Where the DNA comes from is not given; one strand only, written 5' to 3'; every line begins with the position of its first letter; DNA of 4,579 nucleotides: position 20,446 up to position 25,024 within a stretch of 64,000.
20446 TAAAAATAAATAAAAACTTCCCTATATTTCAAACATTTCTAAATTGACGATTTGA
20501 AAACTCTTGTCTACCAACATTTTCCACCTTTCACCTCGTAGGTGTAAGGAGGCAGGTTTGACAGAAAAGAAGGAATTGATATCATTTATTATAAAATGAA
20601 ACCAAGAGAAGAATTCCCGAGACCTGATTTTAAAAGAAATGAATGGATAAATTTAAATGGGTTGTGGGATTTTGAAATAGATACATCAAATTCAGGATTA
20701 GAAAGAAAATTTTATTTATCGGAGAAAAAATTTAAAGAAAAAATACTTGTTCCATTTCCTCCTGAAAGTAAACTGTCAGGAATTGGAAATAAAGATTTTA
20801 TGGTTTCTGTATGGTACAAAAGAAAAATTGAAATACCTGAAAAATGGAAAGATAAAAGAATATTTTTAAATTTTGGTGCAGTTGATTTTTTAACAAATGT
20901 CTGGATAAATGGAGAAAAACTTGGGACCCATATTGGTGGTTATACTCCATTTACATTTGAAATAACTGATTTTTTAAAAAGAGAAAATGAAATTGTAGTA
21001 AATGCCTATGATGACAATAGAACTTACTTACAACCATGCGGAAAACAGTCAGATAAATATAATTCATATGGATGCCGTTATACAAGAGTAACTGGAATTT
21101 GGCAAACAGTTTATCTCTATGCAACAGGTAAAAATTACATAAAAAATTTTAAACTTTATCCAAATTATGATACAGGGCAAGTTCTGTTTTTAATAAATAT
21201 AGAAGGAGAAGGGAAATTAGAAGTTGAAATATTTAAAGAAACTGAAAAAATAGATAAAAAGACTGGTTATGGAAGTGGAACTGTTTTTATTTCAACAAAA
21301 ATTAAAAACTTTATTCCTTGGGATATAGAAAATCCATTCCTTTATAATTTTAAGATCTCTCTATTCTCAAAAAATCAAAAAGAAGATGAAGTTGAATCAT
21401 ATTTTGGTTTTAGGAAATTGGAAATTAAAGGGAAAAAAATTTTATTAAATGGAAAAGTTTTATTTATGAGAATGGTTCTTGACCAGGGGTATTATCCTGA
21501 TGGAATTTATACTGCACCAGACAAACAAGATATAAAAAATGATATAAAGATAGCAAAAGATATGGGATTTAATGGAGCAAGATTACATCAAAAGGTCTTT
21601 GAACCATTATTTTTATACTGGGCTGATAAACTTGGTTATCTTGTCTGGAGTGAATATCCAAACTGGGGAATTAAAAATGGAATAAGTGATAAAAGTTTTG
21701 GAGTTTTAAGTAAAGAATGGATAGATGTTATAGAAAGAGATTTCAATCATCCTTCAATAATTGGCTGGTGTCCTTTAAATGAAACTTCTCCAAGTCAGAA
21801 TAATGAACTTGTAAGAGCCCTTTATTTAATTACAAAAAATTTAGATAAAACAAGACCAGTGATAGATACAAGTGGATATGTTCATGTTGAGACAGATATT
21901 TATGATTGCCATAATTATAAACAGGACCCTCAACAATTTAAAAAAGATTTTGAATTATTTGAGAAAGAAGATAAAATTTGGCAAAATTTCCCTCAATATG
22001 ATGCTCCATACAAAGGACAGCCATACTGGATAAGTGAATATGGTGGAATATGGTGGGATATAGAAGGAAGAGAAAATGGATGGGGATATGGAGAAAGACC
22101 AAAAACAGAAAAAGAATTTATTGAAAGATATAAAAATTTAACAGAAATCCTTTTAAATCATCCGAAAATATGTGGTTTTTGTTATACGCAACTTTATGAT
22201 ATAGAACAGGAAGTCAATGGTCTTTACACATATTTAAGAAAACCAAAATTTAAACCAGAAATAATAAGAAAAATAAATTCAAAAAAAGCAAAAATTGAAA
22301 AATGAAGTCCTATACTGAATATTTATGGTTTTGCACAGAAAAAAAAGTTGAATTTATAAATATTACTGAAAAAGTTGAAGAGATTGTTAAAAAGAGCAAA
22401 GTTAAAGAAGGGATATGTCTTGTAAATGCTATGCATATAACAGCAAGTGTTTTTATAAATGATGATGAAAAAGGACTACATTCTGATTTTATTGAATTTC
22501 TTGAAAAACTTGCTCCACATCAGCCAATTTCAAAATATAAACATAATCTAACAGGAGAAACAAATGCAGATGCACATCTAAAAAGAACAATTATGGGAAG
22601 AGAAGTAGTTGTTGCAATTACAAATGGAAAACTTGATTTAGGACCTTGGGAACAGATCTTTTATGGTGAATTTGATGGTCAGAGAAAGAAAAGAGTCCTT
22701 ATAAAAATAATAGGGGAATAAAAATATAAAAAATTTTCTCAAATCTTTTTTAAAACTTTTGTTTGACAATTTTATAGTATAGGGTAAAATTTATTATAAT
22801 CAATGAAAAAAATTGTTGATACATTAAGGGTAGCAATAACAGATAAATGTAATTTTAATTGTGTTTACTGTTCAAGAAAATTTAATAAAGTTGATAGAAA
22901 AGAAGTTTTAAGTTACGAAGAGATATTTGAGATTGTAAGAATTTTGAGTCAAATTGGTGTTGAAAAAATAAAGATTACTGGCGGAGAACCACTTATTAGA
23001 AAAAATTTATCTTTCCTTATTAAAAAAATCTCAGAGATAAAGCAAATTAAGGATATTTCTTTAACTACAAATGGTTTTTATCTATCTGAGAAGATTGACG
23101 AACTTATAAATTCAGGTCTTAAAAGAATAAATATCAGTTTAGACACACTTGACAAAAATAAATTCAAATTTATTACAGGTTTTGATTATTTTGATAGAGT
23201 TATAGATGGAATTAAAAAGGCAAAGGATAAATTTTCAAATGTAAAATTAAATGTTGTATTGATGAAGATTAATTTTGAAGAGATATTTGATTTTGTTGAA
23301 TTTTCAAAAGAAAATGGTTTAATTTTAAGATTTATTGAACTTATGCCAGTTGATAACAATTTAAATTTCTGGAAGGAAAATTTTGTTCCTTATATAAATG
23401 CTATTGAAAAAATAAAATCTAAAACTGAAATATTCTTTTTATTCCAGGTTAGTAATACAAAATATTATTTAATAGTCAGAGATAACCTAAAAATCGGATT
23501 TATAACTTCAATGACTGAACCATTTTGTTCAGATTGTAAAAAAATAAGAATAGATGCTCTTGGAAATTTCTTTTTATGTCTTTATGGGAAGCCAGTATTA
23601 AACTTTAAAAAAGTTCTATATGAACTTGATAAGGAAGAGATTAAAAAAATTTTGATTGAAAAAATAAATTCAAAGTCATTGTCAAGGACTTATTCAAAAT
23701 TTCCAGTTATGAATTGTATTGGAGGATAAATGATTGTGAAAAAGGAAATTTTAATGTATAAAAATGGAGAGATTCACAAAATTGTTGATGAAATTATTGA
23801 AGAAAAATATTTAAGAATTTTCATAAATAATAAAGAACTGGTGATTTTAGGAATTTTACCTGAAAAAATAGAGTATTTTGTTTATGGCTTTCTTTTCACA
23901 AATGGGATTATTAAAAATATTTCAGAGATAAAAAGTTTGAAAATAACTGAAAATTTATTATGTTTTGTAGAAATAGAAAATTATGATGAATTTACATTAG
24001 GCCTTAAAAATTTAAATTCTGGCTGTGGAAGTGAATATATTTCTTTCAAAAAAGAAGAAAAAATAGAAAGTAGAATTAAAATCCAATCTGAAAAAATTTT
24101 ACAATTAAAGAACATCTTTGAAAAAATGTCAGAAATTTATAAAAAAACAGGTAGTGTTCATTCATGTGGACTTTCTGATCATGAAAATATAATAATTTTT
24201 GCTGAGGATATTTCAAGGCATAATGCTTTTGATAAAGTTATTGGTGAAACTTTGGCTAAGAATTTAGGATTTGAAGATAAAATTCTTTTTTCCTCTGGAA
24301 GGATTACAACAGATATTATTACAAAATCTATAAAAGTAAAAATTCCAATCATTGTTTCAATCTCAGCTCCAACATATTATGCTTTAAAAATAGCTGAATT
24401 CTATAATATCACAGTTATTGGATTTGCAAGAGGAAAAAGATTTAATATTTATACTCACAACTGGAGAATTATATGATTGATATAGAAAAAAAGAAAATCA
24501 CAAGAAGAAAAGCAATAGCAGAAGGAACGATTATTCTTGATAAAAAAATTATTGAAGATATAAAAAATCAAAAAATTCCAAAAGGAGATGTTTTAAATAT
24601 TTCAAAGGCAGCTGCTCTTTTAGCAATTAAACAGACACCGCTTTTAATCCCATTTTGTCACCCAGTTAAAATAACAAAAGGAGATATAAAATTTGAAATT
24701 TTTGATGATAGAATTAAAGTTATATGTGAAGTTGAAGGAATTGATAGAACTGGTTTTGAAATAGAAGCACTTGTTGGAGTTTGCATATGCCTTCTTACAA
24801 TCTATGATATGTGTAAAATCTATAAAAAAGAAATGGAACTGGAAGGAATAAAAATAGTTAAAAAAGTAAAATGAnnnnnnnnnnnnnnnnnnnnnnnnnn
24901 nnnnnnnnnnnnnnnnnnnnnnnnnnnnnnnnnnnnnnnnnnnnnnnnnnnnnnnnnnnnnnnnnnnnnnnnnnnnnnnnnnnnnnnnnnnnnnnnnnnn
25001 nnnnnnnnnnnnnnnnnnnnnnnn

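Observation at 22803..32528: Ten-gene Moco biosynthesis plus NAD(P)/ferredoxin-type formate dehydrogenase supercluster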

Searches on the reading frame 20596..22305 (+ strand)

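Call 8: search_protein_families(library=pfam, proteins=[window:20596-22305:+])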
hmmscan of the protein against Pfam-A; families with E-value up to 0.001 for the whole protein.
window:20596-22305:+ (569 aa): 4 families
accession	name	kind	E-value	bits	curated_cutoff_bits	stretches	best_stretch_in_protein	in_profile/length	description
PF02837.24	Glyco_hydro_2_N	-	3.7e-20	73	28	1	19-176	3-167/169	Glycosyl hydrolases family 2, sugar binding domain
PF02836.23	Glyco_hydro_2_C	-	3.8e-13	49.7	21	1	276-483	2-211/302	Glycosyl hydrolases family 2, TIM barrel domain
PF00703.27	Glyco_hydro_2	-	1.2e-10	42.5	23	1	181-273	2-109/109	Glycosyl hydrolases family 2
PF22666.2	Glyco_hydro_2_N2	-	6.7e-10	39.7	27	1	72-143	50-123/167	Glycosyl hydrolase 2 galactose-binding domain-like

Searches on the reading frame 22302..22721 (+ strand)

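Call 8: search_protein_families(library=pfam, proteins=[window:22302-22721:+])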
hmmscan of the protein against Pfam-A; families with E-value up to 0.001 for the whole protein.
window:22302-22721:+ (139 aa): 1 family
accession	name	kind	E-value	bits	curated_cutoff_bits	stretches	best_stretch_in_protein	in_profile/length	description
PF01894.22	UPF0047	-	2.1e-39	134.7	27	1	20-136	1-117/117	Uncharacterised protein family UPF0047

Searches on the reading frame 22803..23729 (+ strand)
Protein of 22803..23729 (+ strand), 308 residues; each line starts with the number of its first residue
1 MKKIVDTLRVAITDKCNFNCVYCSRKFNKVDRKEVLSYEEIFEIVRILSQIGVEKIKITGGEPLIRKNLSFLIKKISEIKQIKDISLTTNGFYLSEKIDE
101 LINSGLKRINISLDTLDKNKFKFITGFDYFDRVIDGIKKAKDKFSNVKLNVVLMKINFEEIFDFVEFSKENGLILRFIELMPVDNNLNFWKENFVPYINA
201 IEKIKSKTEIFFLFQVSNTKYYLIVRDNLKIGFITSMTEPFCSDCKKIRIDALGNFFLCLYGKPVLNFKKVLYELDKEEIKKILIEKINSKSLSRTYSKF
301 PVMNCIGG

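Call 3: search_protein_families(library=pfam, proteins=[window:22803-23729:+])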
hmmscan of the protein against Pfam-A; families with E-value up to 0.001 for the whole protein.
window:22803-23729:+ (308 aa): 3 families
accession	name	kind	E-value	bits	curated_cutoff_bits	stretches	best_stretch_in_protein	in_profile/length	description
PF04055.27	Radical_SAM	-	1.5e-33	116.7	29.5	1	12-167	3-165/166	Radical SAM superfamily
PF06463.18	Mob_synth_C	-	3e-23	82.6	37.4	1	175-292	3-123/128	Molybdenum Cofactor Synthesis C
PF13353.11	Fer4_12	-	4.3e-07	30.7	22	1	14-114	13-114/137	4Fe-4S single cluster domain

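Call 7: search_protein_families(library=ncbifam, proteins=[window:22803-23729:+])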
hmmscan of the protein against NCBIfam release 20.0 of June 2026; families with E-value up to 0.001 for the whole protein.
window:22803-23729:+ (308 aa): 82 families (the best 25 are shown)
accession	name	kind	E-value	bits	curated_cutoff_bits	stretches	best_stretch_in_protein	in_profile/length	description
TIGR02666.1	moaA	equivalog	2.3e-85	286.5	284.05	1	5-292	9-310/336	GTP 3',8-cyclase MoaA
TIGR02668.1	moaA_archaeal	equivalog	3e-72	243.2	325.25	1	4-291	8-298/303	GTP 3',8-cyclase MoaA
NF001199.0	PRK00164.2-1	equivalog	4.1e-70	236.4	231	1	3-291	9-301/308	GTP 3',8-cyclase MoaA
TIGR04317.1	W_rSAM_matur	equivalog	2.7e-21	76.1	380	1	7-295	5-288/349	tungsten cofactor oxidoreductase radical SAM maturase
NF038283.1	viperin_w_prok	equivalog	2.3e-20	72.9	180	1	12-225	8-236/281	viperin family antiviral radical SAM protein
TIGR02109.1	PQQ_syn_pqqE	equivalog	3.1e-20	72.4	381.35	1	8-170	9-171/358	pyrroloquinoline quinone biosynthesis protein PqqE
NF045702.1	rSAM_GDGT_ether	equivalog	2.2e-18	66.1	450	1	9-184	89-269/486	tetraether lipid synthase Tes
TIGR03977.1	rSAM_pair_HxsC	equivalog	3.1e-18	65.7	267.9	1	10-185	29-207/292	His-Xaa-Ser system radical SAM maturase HxsC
TIGR04055.1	rSAM_NirJ2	equivalog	5.2e-18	65.6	500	1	12-184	6-178/326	putative heme d1 biosynthesis radical SAM protein NirJ2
TIGR03962.1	mycofact_rSAM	equivalog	8.9e-18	64.6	265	1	10-192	16-197/339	mycofactocin radical SAM maturase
TIGR04347.1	pseudo_SAM_Halo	equivalog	1.1e-17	64.4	525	1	12-173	44-204/390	TIGR04347 family pseudo-SAM/SPASM protein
TIGR04545.1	rSAM_ahbD_hemeb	equivalog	2.6e-17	63.3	500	1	12-184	6-179/339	heme b synthase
TIGR03961.1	rSAM_PTO1314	hypoth_equivalog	4.1e-17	62.5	306.05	1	15-208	32-220/332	PTO1314 family radical SAM protein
NF050035.1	rSAM_WgK_link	exception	6.4e-17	61.6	650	1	9-181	12-182/367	radical SAM/SPASM peptide maturase WgkB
TIGR04546.1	rSAM_ahbC_deAc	equivalog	7.6e-17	61.2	650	1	11-167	44-199/390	12,18-didecarboxysiroheme deacetylase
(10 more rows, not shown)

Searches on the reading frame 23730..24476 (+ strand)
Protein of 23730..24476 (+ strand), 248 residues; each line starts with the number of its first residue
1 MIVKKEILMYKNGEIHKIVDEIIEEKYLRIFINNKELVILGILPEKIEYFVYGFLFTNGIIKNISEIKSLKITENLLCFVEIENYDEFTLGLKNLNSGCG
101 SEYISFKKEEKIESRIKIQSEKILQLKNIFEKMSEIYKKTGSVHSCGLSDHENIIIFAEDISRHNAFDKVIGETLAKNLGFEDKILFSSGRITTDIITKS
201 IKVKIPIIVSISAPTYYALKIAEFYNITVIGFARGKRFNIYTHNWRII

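Call 3: search_protein_families(library=pfam, proteins=[window:23730-24476:+])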
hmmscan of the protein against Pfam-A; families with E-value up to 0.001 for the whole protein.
window:23730-24476:+ (248 aa): 1 family
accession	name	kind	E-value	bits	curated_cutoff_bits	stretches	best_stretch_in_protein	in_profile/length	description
PF02634.21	FdhD-NarQ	-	3.9e-65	220.3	27.2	1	23-247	1-236/237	FdhD/NarQ family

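Call 7: search_protein_families(library=ncbifam, proteins=[window:23730-24476:+])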
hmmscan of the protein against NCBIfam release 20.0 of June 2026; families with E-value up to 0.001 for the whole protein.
window:23730-24476:+ (248 aa): 2 families
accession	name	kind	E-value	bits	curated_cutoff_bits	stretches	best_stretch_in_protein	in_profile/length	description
TIGR00129.1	fdhD_narQ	equivalog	1.6e-59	201.2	140.9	1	20-247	3-235/237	formate dehydrogenase accessory sulfurtransferase FdhD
NF001943.0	PRK00724.1-2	equivalog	2.3e-50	171.2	269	1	10-247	13-272/274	formate dehydrogenase accessory sulfurtransferase FdhD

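Call 46: search_solved_structures(query=window:23730-24476:+, show_alignments=3)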
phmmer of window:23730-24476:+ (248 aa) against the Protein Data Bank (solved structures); distinct sequences matched with E-value up to 0.001: 2.
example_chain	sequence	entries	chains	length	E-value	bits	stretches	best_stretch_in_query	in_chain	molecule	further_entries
2pw9_A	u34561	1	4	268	9.6e-25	90.8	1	4-247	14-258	Putative formate dehydrogenase accessory protein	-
4pde_A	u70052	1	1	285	6.4e-18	68.4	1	9-247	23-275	Protein FdhD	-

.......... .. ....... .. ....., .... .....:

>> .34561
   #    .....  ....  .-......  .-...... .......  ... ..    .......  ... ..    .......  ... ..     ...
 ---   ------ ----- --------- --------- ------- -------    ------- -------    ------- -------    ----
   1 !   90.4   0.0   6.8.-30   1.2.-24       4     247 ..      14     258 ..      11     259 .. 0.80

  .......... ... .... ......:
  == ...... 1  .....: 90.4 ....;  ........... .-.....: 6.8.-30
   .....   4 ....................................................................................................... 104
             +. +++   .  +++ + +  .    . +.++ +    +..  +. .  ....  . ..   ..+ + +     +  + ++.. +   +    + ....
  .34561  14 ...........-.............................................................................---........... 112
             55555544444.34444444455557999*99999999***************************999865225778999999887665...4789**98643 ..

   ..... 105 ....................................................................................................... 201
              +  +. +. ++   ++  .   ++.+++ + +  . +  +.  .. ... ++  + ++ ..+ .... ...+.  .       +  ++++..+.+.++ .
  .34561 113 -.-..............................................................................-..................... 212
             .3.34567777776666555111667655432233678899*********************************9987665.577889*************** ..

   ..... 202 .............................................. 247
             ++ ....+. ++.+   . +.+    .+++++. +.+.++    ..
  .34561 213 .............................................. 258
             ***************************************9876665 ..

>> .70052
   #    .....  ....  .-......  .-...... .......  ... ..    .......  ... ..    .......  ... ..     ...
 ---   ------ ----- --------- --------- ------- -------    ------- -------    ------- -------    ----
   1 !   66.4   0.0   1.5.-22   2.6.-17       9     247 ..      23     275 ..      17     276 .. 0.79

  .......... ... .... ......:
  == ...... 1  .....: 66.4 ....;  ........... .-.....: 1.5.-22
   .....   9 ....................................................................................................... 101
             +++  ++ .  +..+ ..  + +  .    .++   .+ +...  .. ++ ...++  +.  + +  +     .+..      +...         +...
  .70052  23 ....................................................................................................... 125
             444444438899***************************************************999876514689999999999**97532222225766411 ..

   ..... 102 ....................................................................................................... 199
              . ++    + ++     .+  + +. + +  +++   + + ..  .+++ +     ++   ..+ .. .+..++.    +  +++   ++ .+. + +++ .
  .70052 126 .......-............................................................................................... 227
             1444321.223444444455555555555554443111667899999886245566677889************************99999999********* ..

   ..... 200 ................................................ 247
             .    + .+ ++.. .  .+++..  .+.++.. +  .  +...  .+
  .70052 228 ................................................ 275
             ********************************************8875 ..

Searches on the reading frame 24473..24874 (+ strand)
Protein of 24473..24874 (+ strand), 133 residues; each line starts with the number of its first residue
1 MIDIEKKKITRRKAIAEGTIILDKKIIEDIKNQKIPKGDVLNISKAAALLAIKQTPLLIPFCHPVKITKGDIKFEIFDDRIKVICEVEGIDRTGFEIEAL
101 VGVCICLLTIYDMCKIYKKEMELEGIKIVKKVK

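Call 3: search_protein_families(library=pfam, proteins=[window:24473-24874:+])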
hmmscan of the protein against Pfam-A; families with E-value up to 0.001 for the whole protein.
window:24473-24874:+ (133 aa): 1 family
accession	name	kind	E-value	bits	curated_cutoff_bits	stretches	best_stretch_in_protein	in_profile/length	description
PF01967.27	MoaC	-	1.9e-43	148.1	27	1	1-132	1-134/136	MoaC family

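Call 7: search_protein_families(library=ncbifam, proteins=[window:24473-24874:+])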
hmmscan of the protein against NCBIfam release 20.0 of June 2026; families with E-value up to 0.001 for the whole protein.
window:24473-24874:+ (133 aa): 6 families
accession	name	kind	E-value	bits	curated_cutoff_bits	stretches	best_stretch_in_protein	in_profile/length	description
NF002947.1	PRK03604.1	equivalog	8.5e-44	150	285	1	1-131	1-131/301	bifunctional molybdenum cofactor biosynthesis protein MoaC/MoaB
TIGR00581.1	moaC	equivalog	4.5e-40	136.8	141.5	1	1-131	12-143/148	cyclic pyranopterin monophosphate synthase MoaC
NF006870.0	PRK09364.1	subfamily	5.9e-40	136.7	162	1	1-131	17-149/161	cyclic pyranopterin monophosphate synthase MoaC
NF008999.0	PRK12343.1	equivalog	1.6e-39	135.2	171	1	1-121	14-134/156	cyclic pyranopterin monophosphate synthase MoaC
NF011069.0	PRK14499.1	equivalog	4.8e-36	124.4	457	1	1-131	14-146/308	cyclic pyranopterin monophosphate synthase MoaC/MOSC-domain-containing protein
NF011070.0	PRK14500.1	equivalog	9.4e-25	87.6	606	1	1-131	19-155/358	putative bifunctional molybdopterin-guanine dinucleotide biosynthesis protein MoaC/MobA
